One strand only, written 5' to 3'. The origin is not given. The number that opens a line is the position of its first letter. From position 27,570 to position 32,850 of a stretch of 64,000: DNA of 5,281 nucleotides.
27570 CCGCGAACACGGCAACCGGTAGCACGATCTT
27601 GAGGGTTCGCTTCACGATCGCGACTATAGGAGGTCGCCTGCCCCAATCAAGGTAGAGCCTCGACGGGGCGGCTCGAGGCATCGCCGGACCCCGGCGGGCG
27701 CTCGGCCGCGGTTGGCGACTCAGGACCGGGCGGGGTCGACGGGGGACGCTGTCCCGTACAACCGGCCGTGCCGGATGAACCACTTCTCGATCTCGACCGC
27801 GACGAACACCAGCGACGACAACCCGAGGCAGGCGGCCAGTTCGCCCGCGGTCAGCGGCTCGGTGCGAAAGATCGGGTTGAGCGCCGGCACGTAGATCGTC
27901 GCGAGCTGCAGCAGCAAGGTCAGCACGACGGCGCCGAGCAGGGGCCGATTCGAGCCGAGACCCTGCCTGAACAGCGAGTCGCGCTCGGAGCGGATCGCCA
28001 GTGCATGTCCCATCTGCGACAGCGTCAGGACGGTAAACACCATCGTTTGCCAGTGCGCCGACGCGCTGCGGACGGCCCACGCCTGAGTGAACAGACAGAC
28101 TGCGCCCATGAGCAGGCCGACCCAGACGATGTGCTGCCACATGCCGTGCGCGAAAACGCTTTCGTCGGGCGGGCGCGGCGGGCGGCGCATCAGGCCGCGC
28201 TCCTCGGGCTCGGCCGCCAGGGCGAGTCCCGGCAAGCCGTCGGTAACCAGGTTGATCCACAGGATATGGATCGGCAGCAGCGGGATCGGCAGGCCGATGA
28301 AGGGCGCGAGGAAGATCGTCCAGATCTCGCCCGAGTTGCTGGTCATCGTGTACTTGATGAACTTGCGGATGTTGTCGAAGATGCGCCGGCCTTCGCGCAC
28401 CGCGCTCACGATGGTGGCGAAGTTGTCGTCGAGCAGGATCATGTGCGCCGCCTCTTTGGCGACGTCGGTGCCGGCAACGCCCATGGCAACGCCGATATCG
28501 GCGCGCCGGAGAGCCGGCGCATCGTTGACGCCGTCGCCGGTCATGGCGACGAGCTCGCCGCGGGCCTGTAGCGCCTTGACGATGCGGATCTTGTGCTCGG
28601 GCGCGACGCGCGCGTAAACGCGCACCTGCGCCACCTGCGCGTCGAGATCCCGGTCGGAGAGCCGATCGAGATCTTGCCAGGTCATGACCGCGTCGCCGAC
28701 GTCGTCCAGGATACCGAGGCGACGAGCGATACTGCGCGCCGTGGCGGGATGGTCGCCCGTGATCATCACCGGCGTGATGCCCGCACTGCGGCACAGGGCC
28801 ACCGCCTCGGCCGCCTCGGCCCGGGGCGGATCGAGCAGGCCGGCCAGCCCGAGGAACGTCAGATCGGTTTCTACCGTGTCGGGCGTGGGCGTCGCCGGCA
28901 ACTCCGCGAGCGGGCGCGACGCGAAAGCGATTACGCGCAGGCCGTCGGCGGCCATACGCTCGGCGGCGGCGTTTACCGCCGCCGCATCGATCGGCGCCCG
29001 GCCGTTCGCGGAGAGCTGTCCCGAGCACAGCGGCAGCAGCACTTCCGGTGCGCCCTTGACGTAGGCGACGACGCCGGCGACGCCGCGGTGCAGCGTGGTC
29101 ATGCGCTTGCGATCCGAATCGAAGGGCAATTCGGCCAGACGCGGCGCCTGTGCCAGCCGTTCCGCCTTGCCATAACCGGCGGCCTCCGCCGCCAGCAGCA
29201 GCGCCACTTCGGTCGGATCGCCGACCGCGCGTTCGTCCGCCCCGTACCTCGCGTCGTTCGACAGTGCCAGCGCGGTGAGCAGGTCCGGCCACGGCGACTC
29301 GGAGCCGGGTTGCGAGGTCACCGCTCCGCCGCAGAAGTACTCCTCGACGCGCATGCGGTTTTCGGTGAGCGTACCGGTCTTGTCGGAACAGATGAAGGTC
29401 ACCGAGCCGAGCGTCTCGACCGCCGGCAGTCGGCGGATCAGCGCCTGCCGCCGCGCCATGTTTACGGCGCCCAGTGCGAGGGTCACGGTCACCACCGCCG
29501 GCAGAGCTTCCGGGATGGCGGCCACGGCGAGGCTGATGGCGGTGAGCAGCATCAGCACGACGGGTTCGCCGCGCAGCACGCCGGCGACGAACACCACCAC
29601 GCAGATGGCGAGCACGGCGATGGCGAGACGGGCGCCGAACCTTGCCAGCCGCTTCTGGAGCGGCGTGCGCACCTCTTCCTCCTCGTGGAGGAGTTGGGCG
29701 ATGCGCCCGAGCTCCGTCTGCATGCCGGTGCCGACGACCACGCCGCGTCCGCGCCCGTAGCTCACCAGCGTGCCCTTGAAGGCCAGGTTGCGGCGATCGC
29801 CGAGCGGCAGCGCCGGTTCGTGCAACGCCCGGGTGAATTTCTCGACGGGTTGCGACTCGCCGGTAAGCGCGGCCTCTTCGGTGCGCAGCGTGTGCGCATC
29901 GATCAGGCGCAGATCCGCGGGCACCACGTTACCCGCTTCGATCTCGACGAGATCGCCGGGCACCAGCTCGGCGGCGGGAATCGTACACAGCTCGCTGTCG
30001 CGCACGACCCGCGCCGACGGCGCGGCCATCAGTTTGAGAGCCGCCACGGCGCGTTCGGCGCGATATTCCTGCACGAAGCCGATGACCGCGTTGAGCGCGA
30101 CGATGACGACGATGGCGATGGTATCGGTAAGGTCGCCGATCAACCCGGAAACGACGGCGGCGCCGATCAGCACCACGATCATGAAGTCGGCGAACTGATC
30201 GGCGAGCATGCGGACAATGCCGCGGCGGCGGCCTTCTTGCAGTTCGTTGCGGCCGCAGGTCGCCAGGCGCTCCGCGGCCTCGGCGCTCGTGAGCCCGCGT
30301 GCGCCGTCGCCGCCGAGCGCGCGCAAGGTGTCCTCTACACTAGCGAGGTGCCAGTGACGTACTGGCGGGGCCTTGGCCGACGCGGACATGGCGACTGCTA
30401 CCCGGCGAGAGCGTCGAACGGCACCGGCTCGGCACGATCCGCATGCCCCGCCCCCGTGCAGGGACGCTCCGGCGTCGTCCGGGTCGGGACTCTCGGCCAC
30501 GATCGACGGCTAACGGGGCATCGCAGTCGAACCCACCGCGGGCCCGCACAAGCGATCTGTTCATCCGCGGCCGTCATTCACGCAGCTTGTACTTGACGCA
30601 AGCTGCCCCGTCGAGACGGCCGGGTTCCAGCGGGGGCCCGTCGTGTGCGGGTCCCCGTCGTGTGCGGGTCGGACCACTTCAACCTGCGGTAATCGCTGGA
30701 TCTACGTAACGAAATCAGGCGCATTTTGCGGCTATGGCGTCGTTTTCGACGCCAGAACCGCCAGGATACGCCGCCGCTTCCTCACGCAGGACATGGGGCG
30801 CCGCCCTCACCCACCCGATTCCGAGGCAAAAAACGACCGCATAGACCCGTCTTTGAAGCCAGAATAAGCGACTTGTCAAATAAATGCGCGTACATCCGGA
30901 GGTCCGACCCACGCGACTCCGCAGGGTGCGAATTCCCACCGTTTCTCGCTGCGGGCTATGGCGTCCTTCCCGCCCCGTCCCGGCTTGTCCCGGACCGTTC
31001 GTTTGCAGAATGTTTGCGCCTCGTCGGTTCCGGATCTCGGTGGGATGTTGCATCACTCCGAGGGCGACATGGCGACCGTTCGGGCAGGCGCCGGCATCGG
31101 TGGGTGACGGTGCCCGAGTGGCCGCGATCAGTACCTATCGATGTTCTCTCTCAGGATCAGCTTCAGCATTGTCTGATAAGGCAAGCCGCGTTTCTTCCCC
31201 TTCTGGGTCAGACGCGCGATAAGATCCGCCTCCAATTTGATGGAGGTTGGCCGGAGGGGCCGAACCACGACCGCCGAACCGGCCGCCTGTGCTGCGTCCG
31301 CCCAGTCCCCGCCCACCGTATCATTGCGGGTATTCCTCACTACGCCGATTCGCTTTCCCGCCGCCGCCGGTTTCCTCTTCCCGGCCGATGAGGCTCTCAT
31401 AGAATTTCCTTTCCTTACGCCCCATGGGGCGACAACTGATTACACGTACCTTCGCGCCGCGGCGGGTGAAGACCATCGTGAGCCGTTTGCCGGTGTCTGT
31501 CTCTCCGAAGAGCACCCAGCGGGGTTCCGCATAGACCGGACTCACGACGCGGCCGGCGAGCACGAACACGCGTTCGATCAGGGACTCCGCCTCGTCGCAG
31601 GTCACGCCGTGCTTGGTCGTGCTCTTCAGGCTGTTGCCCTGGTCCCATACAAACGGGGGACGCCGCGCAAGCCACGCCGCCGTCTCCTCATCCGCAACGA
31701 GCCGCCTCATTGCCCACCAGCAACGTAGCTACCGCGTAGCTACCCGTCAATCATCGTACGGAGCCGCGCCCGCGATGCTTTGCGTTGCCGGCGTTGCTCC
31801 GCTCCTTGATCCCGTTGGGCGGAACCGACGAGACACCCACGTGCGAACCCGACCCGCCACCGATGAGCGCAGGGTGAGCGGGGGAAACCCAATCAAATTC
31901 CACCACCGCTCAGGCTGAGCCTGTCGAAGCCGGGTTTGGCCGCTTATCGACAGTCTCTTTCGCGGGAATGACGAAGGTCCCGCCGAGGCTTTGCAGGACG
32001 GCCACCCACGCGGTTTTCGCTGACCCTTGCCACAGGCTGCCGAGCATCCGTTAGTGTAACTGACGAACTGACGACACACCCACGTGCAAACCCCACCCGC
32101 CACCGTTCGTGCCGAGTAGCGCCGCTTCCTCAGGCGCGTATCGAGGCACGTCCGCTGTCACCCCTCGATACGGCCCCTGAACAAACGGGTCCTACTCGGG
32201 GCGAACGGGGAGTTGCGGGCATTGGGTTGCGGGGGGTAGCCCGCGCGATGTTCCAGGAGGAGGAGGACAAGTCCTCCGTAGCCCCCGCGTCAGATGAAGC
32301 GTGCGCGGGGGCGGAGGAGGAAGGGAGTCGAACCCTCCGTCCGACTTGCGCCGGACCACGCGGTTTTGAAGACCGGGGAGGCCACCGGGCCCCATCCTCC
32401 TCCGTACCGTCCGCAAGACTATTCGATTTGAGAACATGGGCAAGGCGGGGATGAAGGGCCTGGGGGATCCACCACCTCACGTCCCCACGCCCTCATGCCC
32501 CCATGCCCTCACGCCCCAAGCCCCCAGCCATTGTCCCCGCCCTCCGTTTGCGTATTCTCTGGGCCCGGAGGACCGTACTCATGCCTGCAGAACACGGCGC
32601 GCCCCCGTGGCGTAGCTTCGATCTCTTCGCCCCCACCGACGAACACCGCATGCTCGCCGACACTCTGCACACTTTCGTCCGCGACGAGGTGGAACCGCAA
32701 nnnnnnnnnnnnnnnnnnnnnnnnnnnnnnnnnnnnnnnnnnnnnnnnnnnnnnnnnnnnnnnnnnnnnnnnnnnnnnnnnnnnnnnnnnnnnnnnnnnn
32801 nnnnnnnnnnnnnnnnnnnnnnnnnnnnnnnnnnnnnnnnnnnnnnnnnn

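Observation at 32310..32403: Selenocysteine tRNA (selC-like) next to a TA module and repeat debris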

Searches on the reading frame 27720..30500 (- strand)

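Call 12: search_protein_families(library=pfam, proteins=[window:27720-30500:-], max_evalue=0.01)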
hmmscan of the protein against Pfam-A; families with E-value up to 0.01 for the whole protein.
window:27720-30500:- (926 aa): 7 families
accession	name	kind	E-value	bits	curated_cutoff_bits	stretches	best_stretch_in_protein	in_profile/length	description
PF00689.26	Cation_ATPase_C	-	2.8e-59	200.2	27.3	1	738-908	1-175/175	Cation transporting ATPase, C-terminus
PF00122.25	E1-E2_ATPase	-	3.4e-54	183.6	28.1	1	158-351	2-181/181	E1-E2 ATPase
PF00690.31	Cation_ATPase_N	-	9.9e-21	73.6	20.4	1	50-118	1-69/69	Cation transporter/ATPase, N-terminus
PF00702.32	Hydrolase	-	3.8e-20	73.5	26.4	1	370-668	4-191/191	haloacid dehalogenase-like hydrolase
PF13246.12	Cation_ATPase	-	1.1e-19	70.6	21.7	1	420-493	14-89/91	Cation transport ATPase (P-type)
PF08282.18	Hydrolase_3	-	3.1e-05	24.3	20.9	1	640-693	195-247/255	haloacid dehalogenase-like hydrolase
PF12710.13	HAD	-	0.00033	21.6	27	1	555-665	85-189/189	haloacid dehalogenase-like hydrolase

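Call 59: search_protein_families(library=ncbifam, proteins=[window:27720-30389:-], max_evalue=0.01)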
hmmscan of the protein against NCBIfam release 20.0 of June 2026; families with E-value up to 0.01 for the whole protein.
window:27720-30389:- (889 aa): 24 families
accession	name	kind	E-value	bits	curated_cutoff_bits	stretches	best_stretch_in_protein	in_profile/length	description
TIGR01522.1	ATPase-IIA2_Ca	equivalog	9.7e-224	744.8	798.3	1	16-874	7-852/854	calcium-transporting P-type ATPase, PMR1-type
TIGR01116.1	ATPase-IIA1_Ca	equivalog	3.3e-198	660.5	703.4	1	63-871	2-797/799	calcium-translocating P-type ATPase, SERCA-type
TIGR01523.1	ATPase-IID_K-Na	equivalog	1.4e-161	539.3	645.05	3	386-769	454-854/997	potassium/sodium efflux P-type ATPase, fungal-type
TIGR01517.1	ATPase-IIB_Ca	equivalog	6.1e-147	491.2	507.05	1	23-862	46-870/882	calcium-translocating P-type ATPase, PMCA-type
TIGR01106.1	ATPase-IIC_X-K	subfamily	6.2e-143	477.9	946.1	3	14-567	18-614/997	Na,H/K antiporter P-type ATPase subunit alpha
TIGR01647.1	ATPase-IIIA_H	equivalog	1.5e-138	463.1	615.5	1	32-824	1-745/755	plasma-membrane proton-efflux P-type ATPase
TIGR01524.1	ATPase-IIIB_Mg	equivalog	2.1e-129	432.8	610.75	1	27-778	28-764/867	magnesium-translocating P-type ATPase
NF011702.0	PRK15122.1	subfamily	1.3e-115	387.4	975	1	16-784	34-809/907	magnesium-translocating P-type ATPase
TIGR01494.1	ATPase_P-type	subfamily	1.1e-102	343.9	62.3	4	588-708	362-476/478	HAD-IC family P-type ATPase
TIGR01525.1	ATPase-IB_hvy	subfamily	8.7e-74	249.3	346.25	3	74-350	5-268/560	heavy metal translocating P-type ATPase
TIGR01657.1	P-ATPase-V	hypoth_equivalog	2.8e-68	230.4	618.25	2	31-565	138-702/1055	ATP13A2 family polyamine export P-type ATPase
TIGR01512.1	ATPase-IB2_Cd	subfamily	1.5e-59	202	313.5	3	74-351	5-255/494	cadmium family heavy metal-translocating P-type ATPase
TIGR01511.1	ATPase-IB1_Cu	subfamily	4.8e-49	167.6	397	3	584-686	403-501/542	copper-translocating P-type ATPase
NF008262.1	PRK11033.1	equivalog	2.2e-45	155.4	1005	3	68-350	175-445/731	zinc/cadmium/mercury/lead-transporting ATPase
NF033775.1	P_type_ZntA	exception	1.3e-40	139.4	1240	3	68-349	180-449/732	Zn(II)/Cd(II)/Pb(II) translocating P-type ATPase ZntA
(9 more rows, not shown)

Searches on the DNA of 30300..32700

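Call 18: search_rna_families(source=window, start=30300, end=32700, threshold=evalue, max_evalue=5)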
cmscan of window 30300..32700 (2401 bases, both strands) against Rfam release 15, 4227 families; matches with E-value up to 5: 5.
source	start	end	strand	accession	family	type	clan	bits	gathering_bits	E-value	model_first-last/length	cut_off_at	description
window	32313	32403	-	RF01852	tRNA-Sec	Gene; tRNA;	CL00001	77.7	47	1.1e-15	1-91/91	no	Selenocysteine transfer RNA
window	32304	32411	+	RF03964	mir-H1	Gene; miRNA;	-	20.4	97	3.9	1-85/85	no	mir-H1 microRNA precursor family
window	32425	32514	-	RF03778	mir-483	Gene; miRNA;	-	19.9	60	1.8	1-75/75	no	mir-483 microRNA precursor family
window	32434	32523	+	RF03829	mir-1257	Gene; miRNA;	-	19.6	50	3.1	1-118/118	no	mir-1257 microRNA precursor family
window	32312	32368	+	RF04351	Plastid-psbl-rps4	Cis-reg;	-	16.9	68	3.9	1-53/53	no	Plastid-psbl-rps4 3UTR RNA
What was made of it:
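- Tried and rejected: Known RNA families in 30300-32700 at E up to 5: only tRNA-Sec, plus chance miRNA-type hits (call 18).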

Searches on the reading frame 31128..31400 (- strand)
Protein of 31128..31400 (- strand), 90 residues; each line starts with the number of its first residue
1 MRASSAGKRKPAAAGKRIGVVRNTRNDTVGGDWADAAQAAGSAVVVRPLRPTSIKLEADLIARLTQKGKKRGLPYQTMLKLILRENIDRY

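Call 12: search_protein_families(library=pfam, proteins=[window:31128-31400:-], max_evalue=0.01)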
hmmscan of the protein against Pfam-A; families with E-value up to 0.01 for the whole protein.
window:31128-31400:- (90 aa): 2 families
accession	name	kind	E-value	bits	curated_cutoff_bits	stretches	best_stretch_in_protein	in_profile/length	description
PF12441.14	CopG_antitoxin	-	0.00058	21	28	1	52-85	45-78/79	CopG antitoxin of type II toxin-antitoxin system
PF14384.12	BrnA_antitoxin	-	0.0044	17.8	26.1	1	47-85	32-66/68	BrnA antitoxin of type II toxin-antitoxin system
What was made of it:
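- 31128..31400 (-): brnA-like antitoxin ORF (90 aa) with a ribbon-helix-helix C-terminus. It overlaps the brnT tail by 80 nt. Call 12: CopG_antitoxin E 5.8e-4 and BrnA_antitoxin E 4.4e-3, both below the curated cut-offs.
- Checked: brnA-like ORF at 31128-31400(-): only sub-threshold CopG_antitoxin and BrnA hits (call 12).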

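Call 59: search_protein_families(library=ncbifam, proteins=[window:31128-31400:-], max_evalue=0.01)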
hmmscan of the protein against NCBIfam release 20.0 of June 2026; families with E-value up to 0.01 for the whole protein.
window:31128-31400:- (90 aa): 0 families

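Call 60: search_protein_families(library=padloc, proteins=[window:31128-31400:-], max_evalue=0.01)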
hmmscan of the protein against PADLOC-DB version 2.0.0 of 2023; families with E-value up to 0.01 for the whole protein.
window:31128-31400:- (90 aa): 0 families

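Call 62: search_solved_structures(query=window:31128-31400:-, max_evalue=10)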
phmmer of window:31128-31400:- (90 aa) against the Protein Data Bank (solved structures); distinct sequences matched with E-value up to 10: 4.
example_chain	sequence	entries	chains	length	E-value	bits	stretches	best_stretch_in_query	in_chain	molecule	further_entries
6iya_A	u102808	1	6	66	0.3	15.1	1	48-89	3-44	Transcriptional regulator CopG family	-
7etr_A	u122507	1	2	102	0.81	13.7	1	48-89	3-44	Transcriptional regulator CopG family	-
2xi1_B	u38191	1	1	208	0.92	13.5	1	17-83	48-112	NEF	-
2xi1_A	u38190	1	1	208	1.2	13.2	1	17-83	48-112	NEF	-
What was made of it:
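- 31128..31400 (-): Call 62: weak CopG-family PDB hits.
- On BrnT/BrnA type II toxin-antitoxin: Call 62: weak CopG PDB hits.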

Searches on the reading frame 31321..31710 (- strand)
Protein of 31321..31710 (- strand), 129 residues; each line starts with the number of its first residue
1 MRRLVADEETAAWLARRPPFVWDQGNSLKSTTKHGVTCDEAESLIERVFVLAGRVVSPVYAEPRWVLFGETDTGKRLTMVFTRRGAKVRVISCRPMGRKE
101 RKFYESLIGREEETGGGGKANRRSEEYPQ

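Call 12: search_protein_families(library=pfam, proteins=[window:31321-31710:-], max_evalue=0.01)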
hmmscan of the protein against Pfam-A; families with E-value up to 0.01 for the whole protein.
window:31321-31710:- (129 aa): 1 family
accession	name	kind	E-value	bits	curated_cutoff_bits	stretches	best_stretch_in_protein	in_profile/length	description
PF04365.19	BrnT_toxin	-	2.1e-16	60.4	34.5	1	22-100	1-77/77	Ribonuclease toxin, BrnT, of type II toxin-antitoxin system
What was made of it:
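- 31321..31710 (-): brnT, a BrnT-family ribonuclease toxin gene (129 aa). Call 12: PF04365, E 2.1e-16, above the curated cut-off.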

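Call 21: find_encoding_contigs(protein=window:31321-31710:-, flank=10000, max_places=6)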
Protein window:31321-31710:- (129 aa): 21 contigs read that carry it; 6 places shown.
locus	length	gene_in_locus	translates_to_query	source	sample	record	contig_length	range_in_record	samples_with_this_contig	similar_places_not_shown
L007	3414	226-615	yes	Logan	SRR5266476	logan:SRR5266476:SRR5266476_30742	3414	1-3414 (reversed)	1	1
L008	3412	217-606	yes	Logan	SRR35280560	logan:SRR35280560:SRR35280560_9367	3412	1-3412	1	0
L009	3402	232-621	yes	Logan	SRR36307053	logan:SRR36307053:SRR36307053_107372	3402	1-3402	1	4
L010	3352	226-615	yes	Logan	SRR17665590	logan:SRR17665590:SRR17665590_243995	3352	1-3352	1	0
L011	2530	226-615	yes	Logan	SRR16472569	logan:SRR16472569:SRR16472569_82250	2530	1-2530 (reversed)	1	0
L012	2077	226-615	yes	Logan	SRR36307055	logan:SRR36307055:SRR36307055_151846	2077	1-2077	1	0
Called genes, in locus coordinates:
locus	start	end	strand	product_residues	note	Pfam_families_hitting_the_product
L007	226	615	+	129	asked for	PF04365:BrnT_toxin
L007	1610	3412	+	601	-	?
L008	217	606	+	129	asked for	PF04365:BrnT_toxin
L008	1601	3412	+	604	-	?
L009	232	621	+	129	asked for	PF04365:BrnT_toxin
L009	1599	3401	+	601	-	?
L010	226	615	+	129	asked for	PF04365:BrnT_toxin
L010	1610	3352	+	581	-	?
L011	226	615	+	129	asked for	PF04365:BrnT_toxin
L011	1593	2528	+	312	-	?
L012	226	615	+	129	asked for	PF04365:BrnT_toxin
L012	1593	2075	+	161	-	?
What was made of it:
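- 31321..31710 (-): The protein is identical in 21 Logan contigs (call 21).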

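Call 59: search_protein_families(library=ncbifam, proteins=[window:31321-31710:-], max_evalue=0.01)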
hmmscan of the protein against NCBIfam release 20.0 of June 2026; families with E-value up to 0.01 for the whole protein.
window:31321-31710:- (129 aa): 0 families

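Call 60: search_protein_families(library=padloc, proteins=[window:31321-31710:-], max_evalue=0.01)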
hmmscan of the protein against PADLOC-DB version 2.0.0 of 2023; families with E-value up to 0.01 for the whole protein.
window:31321-31710:- (129 aa): 0 families

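Call 61: search_solved_structures(query=window:31321-31710:-, max_evalue=1)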
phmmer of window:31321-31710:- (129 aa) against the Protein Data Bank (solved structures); distinct sequences matched with E-value up to 1: 1.
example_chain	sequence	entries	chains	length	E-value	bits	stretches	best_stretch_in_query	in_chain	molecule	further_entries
7vd7_A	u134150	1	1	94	0.2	15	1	20-105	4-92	toxin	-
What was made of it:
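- Tried and rejected: PDB sequence search: only weak hits (calls 61, 62).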
